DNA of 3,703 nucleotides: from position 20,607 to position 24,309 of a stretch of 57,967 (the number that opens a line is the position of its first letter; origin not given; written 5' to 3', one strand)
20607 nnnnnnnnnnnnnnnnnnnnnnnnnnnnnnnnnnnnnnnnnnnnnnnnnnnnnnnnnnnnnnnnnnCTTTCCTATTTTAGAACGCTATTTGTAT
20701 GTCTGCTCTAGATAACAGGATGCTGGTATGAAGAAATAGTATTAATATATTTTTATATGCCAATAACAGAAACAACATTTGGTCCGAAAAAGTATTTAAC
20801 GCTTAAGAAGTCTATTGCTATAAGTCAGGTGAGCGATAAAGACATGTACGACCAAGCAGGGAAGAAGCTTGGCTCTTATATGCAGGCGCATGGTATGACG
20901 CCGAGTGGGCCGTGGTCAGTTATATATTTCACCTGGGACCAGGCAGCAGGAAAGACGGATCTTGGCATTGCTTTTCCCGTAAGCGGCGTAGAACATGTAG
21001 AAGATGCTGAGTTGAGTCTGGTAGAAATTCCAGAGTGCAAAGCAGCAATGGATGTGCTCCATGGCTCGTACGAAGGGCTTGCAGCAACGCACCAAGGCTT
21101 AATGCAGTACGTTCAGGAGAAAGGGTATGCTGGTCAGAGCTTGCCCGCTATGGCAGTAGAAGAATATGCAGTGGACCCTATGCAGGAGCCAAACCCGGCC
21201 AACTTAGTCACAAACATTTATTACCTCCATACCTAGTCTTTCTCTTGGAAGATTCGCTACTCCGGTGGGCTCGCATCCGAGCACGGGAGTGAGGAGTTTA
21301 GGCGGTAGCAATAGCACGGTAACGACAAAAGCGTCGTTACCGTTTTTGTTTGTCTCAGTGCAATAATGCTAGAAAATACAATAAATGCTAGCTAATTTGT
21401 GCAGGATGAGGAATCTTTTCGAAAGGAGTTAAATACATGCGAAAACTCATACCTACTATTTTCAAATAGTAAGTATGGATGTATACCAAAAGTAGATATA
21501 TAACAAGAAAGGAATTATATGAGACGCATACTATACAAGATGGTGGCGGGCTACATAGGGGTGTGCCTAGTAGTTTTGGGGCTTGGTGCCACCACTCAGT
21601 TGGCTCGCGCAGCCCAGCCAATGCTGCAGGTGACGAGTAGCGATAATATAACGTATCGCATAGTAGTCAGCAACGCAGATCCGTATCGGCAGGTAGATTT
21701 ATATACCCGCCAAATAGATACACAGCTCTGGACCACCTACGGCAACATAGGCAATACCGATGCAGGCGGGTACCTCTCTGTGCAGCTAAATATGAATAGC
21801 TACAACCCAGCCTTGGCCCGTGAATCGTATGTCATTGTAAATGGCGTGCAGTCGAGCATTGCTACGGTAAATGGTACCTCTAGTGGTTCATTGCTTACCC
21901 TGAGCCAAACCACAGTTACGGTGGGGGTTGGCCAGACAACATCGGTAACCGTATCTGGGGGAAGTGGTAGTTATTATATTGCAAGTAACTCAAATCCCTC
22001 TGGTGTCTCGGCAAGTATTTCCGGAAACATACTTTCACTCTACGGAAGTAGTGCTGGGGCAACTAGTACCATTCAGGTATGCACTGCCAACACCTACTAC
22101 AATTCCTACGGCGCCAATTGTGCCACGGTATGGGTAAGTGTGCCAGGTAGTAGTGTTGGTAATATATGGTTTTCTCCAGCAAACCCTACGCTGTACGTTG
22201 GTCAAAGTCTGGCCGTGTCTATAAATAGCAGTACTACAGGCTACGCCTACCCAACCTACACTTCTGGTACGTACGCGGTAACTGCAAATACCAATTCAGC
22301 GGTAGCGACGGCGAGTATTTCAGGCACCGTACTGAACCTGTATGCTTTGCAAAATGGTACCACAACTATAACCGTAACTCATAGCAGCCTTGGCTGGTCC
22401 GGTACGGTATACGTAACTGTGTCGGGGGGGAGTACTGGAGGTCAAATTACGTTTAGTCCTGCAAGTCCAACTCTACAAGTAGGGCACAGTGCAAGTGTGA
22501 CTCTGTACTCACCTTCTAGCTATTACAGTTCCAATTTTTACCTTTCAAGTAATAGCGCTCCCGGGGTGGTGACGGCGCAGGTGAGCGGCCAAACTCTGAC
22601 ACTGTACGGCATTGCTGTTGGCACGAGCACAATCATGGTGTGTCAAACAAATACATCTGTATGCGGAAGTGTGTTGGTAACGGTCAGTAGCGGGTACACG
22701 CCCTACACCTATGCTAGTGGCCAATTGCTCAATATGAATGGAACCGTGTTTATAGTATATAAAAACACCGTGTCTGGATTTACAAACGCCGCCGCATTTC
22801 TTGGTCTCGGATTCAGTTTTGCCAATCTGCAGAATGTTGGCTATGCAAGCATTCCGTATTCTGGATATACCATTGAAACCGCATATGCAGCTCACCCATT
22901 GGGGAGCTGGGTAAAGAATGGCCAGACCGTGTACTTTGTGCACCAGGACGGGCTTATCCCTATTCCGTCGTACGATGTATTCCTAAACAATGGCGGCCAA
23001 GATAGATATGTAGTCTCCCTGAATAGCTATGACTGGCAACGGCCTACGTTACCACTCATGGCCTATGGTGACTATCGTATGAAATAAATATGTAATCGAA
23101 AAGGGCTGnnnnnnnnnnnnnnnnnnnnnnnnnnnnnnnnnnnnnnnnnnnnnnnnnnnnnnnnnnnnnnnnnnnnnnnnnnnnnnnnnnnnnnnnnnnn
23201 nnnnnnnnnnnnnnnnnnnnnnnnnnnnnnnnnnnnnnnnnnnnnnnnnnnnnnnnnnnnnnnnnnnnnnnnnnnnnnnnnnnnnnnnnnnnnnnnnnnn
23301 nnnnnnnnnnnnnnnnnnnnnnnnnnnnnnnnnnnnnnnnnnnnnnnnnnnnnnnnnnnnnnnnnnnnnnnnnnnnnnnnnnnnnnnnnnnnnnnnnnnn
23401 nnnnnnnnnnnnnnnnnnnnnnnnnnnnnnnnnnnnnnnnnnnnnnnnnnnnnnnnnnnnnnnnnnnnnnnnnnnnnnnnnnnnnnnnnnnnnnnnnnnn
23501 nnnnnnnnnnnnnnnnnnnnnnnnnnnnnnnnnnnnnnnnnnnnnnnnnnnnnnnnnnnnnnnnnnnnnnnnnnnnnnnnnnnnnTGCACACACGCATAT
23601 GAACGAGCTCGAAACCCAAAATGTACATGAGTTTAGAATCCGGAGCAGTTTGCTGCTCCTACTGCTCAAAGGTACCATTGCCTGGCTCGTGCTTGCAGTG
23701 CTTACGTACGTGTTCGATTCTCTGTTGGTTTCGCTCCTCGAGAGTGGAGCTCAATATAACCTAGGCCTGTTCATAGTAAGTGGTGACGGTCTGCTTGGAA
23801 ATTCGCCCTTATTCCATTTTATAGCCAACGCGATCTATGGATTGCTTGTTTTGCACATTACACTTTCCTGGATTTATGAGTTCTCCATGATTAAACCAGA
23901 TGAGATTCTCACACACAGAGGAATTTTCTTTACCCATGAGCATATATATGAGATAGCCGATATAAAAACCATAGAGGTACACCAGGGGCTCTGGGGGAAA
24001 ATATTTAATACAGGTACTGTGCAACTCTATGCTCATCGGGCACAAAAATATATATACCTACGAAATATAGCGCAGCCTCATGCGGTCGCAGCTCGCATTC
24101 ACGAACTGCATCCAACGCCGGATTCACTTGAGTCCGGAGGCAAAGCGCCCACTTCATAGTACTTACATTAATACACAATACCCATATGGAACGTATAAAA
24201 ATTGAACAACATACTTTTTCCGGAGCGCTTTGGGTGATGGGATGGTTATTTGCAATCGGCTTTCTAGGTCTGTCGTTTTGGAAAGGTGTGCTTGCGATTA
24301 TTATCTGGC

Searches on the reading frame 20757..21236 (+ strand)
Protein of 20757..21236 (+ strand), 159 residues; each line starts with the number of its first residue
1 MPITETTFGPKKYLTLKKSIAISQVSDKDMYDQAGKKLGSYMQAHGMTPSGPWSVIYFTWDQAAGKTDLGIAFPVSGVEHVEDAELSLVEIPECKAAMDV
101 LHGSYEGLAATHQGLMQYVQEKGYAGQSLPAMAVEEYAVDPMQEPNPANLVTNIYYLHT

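Call 6: search_protein_families(library=pfam, proteins=[window:20757-21236:+], max_evalue=0.001)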
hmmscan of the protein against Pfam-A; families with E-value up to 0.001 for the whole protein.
window:20757-21236:+ (159 aa): 1 family
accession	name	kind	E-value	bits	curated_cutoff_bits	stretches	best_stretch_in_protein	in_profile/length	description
PF06445.20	GyrI-like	-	2.3e-08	34.9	26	1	31-155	31-151/155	GyrI-like small molecule binding domain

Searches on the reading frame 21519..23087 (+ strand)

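Call 6: search_protein_families(library=pfam, proteins=[window:21519-23087:+], max_evalue=0.001)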
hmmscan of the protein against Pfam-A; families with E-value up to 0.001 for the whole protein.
window:21519-23087:+ (522 aa): 1 family
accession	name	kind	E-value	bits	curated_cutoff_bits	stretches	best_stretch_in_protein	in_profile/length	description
PF13629.12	T2SS-T3SS_pil_N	-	0.00089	19.4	23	0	348-390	29-72/72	Pilus formation protein N terminal region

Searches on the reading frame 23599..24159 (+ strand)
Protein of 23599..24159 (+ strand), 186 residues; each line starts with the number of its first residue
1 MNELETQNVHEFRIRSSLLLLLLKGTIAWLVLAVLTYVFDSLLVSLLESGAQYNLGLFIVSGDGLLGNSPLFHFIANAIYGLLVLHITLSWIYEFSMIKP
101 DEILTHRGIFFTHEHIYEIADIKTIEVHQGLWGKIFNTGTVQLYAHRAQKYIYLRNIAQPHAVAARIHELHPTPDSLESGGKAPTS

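Call 6: search_protein_families(library=pfam, proteins=[window:23599-24159:+], max_evalue=0.001)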
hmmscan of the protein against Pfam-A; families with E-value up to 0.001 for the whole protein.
window:23599-24159:+ (186 aa): 1 family
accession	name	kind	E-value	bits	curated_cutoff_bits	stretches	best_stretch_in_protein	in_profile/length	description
PF03703.20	bPH_2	-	6.6e-09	36.3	22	1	98-166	8-77/78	Bacterial PH domain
